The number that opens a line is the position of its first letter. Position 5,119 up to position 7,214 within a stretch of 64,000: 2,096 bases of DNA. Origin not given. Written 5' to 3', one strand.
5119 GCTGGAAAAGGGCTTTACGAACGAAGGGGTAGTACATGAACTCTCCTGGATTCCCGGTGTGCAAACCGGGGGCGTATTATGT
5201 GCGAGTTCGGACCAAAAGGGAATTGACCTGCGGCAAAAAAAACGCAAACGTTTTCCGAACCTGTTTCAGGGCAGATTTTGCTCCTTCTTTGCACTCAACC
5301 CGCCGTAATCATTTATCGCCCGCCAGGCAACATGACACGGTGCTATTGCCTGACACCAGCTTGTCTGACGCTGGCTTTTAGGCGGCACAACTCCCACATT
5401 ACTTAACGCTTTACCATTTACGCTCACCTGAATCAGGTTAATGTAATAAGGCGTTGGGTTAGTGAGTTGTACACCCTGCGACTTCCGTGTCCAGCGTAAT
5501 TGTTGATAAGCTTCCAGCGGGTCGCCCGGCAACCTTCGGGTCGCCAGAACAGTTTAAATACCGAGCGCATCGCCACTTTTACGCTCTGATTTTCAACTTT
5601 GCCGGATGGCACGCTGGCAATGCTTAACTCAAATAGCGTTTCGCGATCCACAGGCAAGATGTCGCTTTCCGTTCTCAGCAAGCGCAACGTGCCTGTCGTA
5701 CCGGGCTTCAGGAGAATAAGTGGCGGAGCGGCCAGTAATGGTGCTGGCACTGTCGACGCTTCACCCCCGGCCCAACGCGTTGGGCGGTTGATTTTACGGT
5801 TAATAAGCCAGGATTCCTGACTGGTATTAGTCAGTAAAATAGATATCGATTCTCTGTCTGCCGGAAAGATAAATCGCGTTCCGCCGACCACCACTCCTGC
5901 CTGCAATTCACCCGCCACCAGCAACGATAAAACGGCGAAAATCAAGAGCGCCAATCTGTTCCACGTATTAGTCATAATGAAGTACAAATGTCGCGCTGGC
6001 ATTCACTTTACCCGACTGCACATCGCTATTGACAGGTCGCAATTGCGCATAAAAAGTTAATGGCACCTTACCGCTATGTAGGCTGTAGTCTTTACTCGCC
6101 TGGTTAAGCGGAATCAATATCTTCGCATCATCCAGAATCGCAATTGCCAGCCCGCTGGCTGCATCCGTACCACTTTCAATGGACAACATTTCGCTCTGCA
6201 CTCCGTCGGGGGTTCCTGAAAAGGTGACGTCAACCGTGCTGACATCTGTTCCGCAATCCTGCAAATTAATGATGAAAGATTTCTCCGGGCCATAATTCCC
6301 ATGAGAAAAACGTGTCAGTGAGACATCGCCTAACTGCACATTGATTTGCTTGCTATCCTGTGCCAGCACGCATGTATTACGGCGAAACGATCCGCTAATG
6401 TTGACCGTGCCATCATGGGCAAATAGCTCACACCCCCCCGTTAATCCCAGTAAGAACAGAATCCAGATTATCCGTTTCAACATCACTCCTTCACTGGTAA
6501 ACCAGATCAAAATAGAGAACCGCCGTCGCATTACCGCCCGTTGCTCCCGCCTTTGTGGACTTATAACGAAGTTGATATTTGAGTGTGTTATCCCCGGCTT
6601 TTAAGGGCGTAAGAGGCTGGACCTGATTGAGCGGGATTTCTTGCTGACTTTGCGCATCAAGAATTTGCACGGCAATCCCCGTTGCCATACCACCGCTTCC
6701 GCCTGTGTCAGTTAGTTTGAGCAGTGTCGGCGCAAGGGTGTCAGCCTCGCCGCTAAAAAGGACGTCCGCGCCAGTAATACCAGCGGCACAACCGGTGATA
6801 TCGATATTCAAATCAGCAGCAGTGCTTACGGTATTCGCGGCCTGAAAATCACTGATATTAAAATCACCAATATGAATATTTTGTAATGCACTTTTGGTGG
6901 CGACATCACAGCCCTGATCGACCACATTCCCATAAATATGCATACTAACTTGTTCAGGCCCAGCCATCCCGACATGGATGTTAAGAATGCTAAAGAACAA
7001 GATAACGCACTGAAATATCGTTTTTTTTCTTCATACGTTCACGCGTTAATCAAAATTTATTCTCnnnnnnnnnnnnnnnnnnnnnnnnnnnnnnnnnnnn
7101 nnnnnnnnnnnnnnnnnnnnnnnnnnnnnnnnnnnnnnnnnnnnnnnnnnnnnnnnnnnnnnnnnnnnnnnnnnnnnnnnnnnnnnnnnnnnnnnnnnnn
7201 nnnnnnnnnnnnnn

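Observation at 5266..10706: Cryptic elf/ycb fimbrial cluster carries four independent inactivating lesions while flanking genes are intact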

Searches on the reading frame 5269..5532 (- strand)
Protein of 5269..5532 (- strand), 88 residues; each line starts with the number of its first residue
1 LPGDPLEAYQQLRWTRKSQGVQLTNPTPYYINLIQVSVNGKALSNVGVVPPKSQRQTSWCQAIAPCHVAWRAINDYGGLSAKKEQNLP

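Call 58: search_protein_families(library=ncbifam, proteins=[window:5269-5532:-], max_evalue=0.001)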
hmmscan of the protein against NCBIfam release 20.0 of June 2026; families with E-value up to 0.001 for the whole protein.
window:5269-5532:- (88 aa): 12 families
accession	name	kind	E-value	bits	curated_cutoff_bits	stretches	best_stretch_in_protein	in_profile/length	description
NF008483.0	PRK11385.1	equivalog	1.6e-59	200.9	357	1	1-88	149-236/236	fimbrial chaperone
NF011739.0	PRK15192.1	equivalog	6.4e-21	74.7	296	1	2-81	145-224/234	pili/flagellar-assembly chaperone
NF011823.0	PRK15295.1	equivalog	4.5e-15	55.6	309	1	8-82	147-221/227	fimbrial assembly chaperone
NF011742.0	PRK15195.1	equivalog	8.8e-13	48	327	1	4-87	148-229/230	type 1 fimbria chaperone FimC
NF011770.1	PRK15224.1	exception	3.9e-11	42.9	475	1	3-80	162-238/246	pili assembly chaperone SafB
NF011827.0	PRK15299.1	equivalog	5.6e-11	42.3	375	1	5-85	146-225/227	fimbrial chaperone protein StiB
NF011755.1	PRK15208.1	exception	4.3e-08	32.8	360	1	2-78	138-215/225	long polar fimbrial biogenesis chaperone LpfB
NF007398.0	PRK09926.1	equivalog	4.4e-08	32.9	285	1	2-82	152-242/246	fimbrial chaperone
NF011818.0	PRK15290.1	equivalog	4.9e-08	32.7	317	1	5-82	162-238/243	fimbrial chaperone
NF011735.0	PRK15188.1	equivalog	4.9e-08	32.6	365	1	6-79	151-219/228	fimbrial chaperone protein BcfB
NF011758.0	PRK15211.1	equivalog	2.2e-07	30.3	248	1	7-79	147-224/230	fimbrial chaperone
NF011782.0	PRK15246.1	equivalog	1.2e-06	27.8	277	1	10-79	163-232/252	fimbrial assembly chaperone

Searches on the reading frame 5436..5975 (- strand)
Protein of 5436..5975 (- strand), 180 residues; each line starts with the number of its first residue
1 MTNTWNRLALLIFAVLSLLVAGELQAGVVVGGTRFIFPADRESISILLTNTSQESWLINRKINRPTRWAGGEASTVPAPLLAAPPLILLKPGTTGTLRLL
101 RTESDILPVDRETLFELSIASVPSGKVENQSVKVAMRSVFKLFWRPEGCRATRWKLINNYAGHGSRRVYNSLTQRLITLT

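Call 58: search_protein_families(library=ncbifam, proteins=[window:5436-5975:-], max_evalue=0.001)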
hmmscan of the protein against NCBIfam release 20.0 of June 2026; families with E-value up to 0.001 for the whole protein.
window:5436-5975:- (180 aa): 19 families
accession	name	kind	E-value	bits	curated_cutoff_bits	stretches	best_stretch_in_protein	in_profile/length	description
NF008483.0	PRK11385.1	equivalog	8.8e-99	329.5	357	1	1-150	1-150/236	fimbrial chaperone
NF011739.0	PRK15192.1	equivalog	6.5e-32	110.7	296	1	13-150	9-145/234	pili/flagellar-assembly chaperone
NF007398.0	PRK09926.1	equivalog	3.7e-17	62.7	285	1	14-151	13-153/246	fimbrial chaperone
NF011758.0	PRK15211.1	equivalog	5.1e-17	61.8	248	1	8-153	5-145/230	fimbrial chaperone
NF011827.0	PRK15299.1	equivalog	4.2e-16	59.1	375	1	15-148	9-141/227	fimbrial chaperone protein StiB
NF011823.0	PRK15295.1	equivalog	5.7e-16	58.5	309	1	13-149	6-139/227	fimbrial assembly chaperone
NF011742.0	PRK15195.1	equivalog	7.8e-15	54.7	327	1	6-148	5-144/230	type 1 fimbria chaperone FimC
NF011818.0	PRK15290.1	equivalog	8.8e-15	54.8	317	1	9-150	21-159/243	fimbrial chaperone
NF011782.0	PRK15246.1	equivalog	5.7e-14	51.8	277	1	10-152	12-157/252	fimbrial assembly chaperone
NF011755.1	PRK15208.1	exception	3.1e-13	49.6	360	1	14-153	4-141/225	long polar fimbrial biogenesis chaperone LpfB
NF011764.0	PRK15218.1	equivalog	3.5e-13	49.4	372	1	24-150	16-142/226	fimbrial assembly chaperone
NF011785.1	PRK15249.1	exception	4.9e-13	49.1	550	1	10-149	13-154/253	fimbrial biogenesis chaperone StbB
NF011735.0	PRK15188.1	equivalog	5.6e-12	45.5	365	1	8-147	11-144/228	fimbrial chaperone protein BcfB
NF011789.1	PRK15253.1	exception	4.1e-11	42.7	500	1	15-149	7-141/227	fimbrial biogenesis chaperone StcB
NF011790.0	PRK15254.1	equivalog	5.1e-11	42.2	370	1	20-148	18-142/247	fimbrial chaperone protein StdC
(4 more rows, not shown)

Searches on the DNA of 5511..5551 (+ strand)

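Call 19: search_dna_similar(query=window:5511-5551:+, collection=ecoli_genomes, mode=near, max_evalue=10, max_rows=40, rows=spread)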
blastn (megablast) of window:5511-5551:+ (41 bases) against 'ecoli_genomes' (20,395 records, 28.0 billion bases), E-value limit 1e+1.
Records with a match: 294; places in all: 294; records where one place covers at least 80% of the query: 294.
Genomes with a match: 294 of 5426; with a place that covers at least 80% of the query: 294. Places per genome that has any: lowest 1, median 1, highest 1. On chromosomes: 293 places; on plasmids: 1.
Best place of each record, by identity: >=99% 294.
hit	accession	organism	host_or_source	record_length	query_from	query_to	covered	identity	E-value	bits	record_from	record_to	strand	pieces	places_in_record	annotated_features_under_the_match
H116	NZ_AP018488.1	Escherichia coli O157:H7 strain PV15-279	Homo sapiens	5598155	1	41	100%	100.0%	3e-12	77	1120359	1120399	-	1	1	ycbF: fimbrial chaperone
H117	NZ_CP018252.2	Escherichia coli strain 9000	Cattle faeces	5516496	1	41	100%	100.0%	3e-12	77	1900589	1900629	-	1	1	ycbF: fimbrial chaperone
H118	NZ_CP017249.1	Escherichia coli strain NADC 5570/86-24/6565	not applicable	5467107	1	41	100%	100.0%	3e-12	77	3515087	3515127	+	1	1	ycbF: fimbrial chaperone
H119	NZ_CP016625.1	Escherichia coli O157:H7 strain FRIK944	Bos taurus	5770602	1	41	100%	100.0%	3e-12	77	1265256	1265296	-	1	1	ycbF: fimbrial chaperone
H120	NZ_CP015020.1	Escherichia coli strain 28RC1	Bovine carcass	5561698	1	41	100%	100.0%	3e-12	77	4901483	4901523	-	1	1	ycbF: fimbrial chaperone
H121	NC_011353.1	Escherichia coli O157:H7 str. EC4115 strain EC4115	-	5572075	1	41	100%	100.0%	3e-12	77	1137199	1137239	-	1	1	ycbF: fimbrial chaperone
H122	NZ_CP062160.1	Escherichia coli strain 20R2R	culture mutant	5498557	1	41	100%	100.0%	3e-12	77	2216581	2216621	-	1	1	ycbF: fimbrial chaperone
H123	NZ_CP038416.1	Escherichia coli O157:H7 strain 3-5-1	cattle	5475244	1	41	100%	100.0%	3e-12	77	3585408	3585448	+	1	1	ycbF: fimbrial chaperone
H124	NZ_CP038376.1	Escherichia coli O157:H7 strain F1273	beef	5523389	1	41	100%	100.0%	3e-12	77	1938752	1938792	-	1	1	ycbF: fimbrial chaperone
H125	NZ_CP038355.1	Escherichia coli O157:H7 str. F8092B strain F8092B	Homo sapiens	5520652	1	41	100%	100.0%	3e-12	77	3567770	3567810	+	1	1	ycbF: fimbrial chaperone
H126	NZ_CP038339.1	Escherichia coli O157:H7 strain H6437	Homo sapiens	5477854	1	41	100%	100.0%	3e-12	77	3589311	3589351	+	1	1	ycbF: fimbrial chaperone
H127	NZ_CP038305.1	Escherichia coli O157:H7 strain SS NE 1040-1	cattle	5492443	1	41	100%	100.0%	3e-12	77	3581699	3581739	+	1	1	ycbF: fimbrial chaperone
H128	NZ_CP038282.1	Escherichia coli O157:H7 strain F8492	beef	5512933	1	41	100%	100.0%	3e-12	77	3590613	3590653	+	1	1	ycbF: fimbrial chaperone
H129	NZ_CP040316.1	Escherichia coli strain CV261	cattle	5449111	1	41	100%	100.0%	3e-12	77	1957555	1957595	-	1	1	ycbF: fimbrial chaperone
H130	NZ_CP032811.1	Escherichia coli strain ERL03-1416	water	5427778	1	41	100%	100.0%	3e-12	77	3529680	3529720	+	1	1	ycbF: fimbrial chaperone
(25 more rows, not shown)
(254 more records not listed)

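Call 23: get_annotated_region(hit=H119, flank=7000)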
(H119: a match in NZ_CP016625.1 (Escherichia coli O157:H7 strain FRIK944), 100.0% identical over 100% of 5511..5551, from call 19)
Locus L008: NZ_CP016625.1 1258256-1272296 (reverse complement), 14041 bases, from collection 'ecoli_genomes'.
description: Escherichia coli O157:H7 strain FRIK944 chromosome, complete genome
organism: Escherichia coli O157:H7 strain FRIK944 (NCBI taxid 83334)
replicon: chromosome; assembly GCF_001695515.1
host: Bos taurus; source: calf feces; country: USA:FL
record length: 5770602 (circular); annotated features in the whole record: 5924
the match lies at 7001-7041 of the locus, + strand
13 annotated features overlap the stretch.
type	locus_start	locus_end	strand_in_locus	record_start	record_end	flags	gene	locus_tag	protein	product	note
CDS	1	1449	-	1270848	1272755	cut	uup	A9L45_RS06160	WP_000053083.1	ABC transporter ATP-binding protein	-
CDS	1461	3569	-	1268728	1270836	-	rlmKL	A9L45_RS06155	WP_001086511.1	bifunctional 23S rRNA (guanine(2069)-N(7))-methyltransferase RlmK/23S rRNA (guanine(2445)-N(2))-methyltransferase RlmL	-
CDS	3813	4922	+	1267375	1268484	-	ycbX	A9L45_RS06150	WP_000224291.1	6-N-hydroxylaminopurine resistance protein YcbX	-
CDS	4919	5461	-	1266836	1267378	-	zapC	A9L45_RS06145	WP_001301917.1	cell division protein ZapC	-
CDS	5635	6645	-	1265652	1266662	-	pyrD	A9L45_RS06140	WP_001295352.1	quinone-dependent dihydroorotate dehydrogenase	-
CDS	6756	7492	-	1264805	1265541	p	ycbF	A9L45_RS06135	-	fimbrial chaperone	frameshifted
CDS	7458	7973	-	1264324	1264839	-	ycbV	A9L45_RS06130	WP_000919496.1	fimbrial protein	-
CDS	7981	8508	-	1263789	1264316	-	ycbU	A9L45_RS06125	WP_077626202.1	fimbrial protein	-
CDS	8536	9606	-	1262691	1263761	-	elfG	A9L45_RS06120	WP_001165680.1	fimbrial protein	-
CDS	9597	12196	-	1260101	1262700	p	elfC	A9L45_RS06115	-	fimbrial biogenesis usher protein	frameshifted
CDS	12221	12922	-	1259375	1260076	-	elfD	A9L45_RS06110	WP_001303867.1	fimbrial biogenesis chaperone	-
CDS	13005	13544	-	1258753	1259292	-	elfA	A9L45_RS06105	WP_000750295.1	fimbrial protein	-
CDS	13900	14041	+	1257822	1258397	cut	ssuE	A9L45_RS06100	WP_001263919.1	NADPH-dependent FMN reductase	-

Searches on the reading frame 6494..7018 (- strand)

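Call 58: search_protein_families(library=ncbifam, proteins=[window:6494-7018:-], max_evalue=0.001)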
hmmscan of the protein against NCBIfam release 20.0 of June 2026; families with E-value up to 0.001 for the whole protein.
window:6494-7018:- (175 aa): 14 families
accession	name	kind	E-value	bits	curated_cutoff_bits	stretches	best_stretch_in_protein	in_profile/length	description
NF011737.0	PRK15190.1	equivalog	1.5e-36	125.8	240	1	26-174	30-180/181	fimbrial protein BcfE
NF052362.1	FimF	equivalog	4.3e-21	75.2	200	1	7-175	7-175/175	type 1 fimbrial adaptor subunit FimF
NF011741.1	PRK15194.1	equivalog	9.5e-20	71.3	140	1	25-170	34-180/185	type 1 fimbrial major subunit FimA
NF052361.1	FimI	equivalog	6.1e-17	61.9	300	1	25-175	31-179/179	type 1 fimbrial minor subunit FimI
NF011756.0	PRK15209.1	equivalog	5.1e-15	55.4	221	1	24-175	26-174/174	long polar fimbrial major subunit LpfA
NF007402.0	PRK09934.1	equivalog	2.8e-13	50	168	1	22-172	25-168/171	fimbria assembly protein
NF011817.0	PRK15289.1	equivalog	4.5e-13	49.4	203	1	16-174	18-188/190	chaperone-usher fimbrial major subunit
NF011747.0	PRK15200.1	equivalog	5.5e-13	48.7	210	1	24-174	27-176/177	type 1 fimbrial protein subunit FimI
NF011738.0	PRK15191.1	equivalog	1e-11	45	238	1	26-174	25-171/172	fimbrial protein BcfF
NF011734.0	PRK15187.1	equivalog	1.8e-10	40.8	247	1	27-174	35-179/180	fimbrial protein BcfA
NF011752.0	PRK15205.1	equivalog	6.1e-10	39.2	169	1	27-174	33-175/176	long polar fimbrial protein LpfE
NF052363.1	FimG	equivalog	1.3e-09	38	220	1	6-168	8-160/166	type 1 fimbrial minor subunit FimG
NF007276.0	PRK09733.1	equivalog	4.6e-06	26.5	189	1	26-174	30-182/183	fimbrial-like protein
NF011821.1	PRK15293.1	equivalog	4.7e-05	23.1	300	1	21-92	32-100/185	fimbrial protein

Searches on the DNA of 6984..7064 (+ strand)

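Call 18: search_dna_similar(query=window:7004-7044:+, collection=ecoli_genomes, mode=near, max_evalue=10, max_rows=40, rows=spread)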
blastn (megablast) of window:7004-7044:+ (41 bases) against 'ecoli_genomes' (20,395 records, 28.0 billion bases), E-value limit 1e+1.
No match.

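Call 20: search_dna_similar(query=window:6984-7064:+, collection=ecoli_genomes, mode=near, max_evalue=0.001, max_rows=60, rows=spread)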
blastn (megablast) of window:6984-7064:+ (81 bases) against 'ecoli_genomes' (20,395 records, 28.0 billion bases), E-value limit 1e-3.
Records with a match: 3869; places in all: 3872; records where one place covers at least 80% of the query: 3867.
Genomes with a match: 3869 of 5426; with a place that covers at least 80% of the query: 3867. Places per genome that has any: lowest 1, median 1, highest 2. On chromosomes: 3868 places; on plasmids: 4.
Best place of each record, by identity: >=99% 310; 95-99% 3303; 90-95% 256.
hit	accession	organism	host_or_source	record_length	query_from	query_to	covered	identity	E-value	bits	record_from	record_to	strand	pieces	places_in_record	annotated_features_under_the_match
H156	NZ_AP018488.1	Escherichia coli O157:H7 strain PV15-279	Homo sapiens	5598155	1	81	100%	100.0%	6e-34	150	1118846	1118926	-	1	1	ycbU: fimbrial protein | elfG: fimbrial protein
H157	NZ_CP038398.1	Escherichia coli O157:H7 strain DEC4E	Homo sapiens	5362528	1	81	100%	100.0%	6e-34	150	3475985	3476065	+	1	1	ycbU: fimbrial protein | elfG: fimbrial protein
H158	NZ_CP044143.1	Escherichia coli O157 strain AR-0429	missing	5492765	1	81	100%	100.0%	6e-34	150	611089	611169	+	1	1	ycbU: fimbrial protein | elfG: fimbrial protein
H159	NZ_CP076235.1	Escherichia coli O157:H7 strain 9.1_Anguil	Rectal swab of live bovine cattle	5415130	1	81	100%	100.0%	6e-34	150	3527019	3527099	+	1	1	ycbU: fimbrial protein | elfG: fimbrial protein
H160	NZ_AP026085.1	Escherichia coli strain H52_982342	Homo sapiens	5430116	1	81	100%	100.0%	6e-34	150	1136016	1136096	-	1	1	ycbU: fimbrial protein | elfG: fimbrial protein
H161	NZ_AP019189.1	Escherichia coli strain M217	Homo sapiens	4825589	1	81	100%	98.8%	1e-31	143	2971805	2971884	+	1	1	ycbU: fimbrial protein | elfG: fimbrial protein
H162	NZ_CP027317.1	Escherichia coli strain 2015C-3107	Homo sapiens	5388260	1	81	100%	98.8%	1e-31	143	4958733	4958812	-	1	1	ycbU: fimbrial protein | elfG: fimbrial protein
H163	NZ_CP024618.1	Escherichia coli strain SMN152SH1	cattle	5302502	1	81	100%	98.8%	1e-31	143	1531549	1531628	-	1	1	ycbU: fimbrial protein | elfG: fimbrial protein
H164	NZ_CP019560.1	Escherichia coli strain KSC1031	porcine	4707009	1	81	100%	98.8%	1e-31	143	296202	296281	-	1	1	ycbU: fimbrial protein | elfG: fimbrial protein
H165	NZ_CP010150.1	Escherichia coli strain D7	dog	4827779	1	81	100%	98.8%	1e-31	143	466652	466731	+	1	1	ycbU: fimbrial protein | elfG: fimbrial protein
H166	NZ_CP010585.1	Escherichia coli strain C41(DE3)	not applicable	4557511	1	81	100%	98.8%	1e-31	143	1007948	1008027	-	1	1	ycbU: fimbrial protein | elfG: fimbrial protein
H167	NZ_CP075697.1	Escherichia coli strain STEC2018-607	Homo sapiens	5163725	1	81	100%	98.8%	1e-31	143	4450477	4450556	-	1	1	ycbU: fimbrial protein | elfG: fimbrial protein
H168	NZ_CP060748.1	Escherichia coli strain EC96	Homo sapiens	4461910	1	81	100%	98.8%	1e-31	143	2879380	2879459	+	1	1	ycbU: fimbrial protein | elfG: fimbrial protein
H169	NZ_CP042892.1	Escherichia coli O10:H32 strain NMBU-W12E19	surface water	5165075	1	81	100%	98.8%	1e-31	143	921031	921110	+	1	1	ycbU: fimbrial protein | elfG: fimbrial protein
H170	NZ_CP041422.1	Escherichia coli strain STEC409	Diarrheal patient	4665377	1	81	100%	98.8%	1e-31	143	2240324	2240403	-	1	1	ycbU: fimbrial protein | elfG: fimbrial protein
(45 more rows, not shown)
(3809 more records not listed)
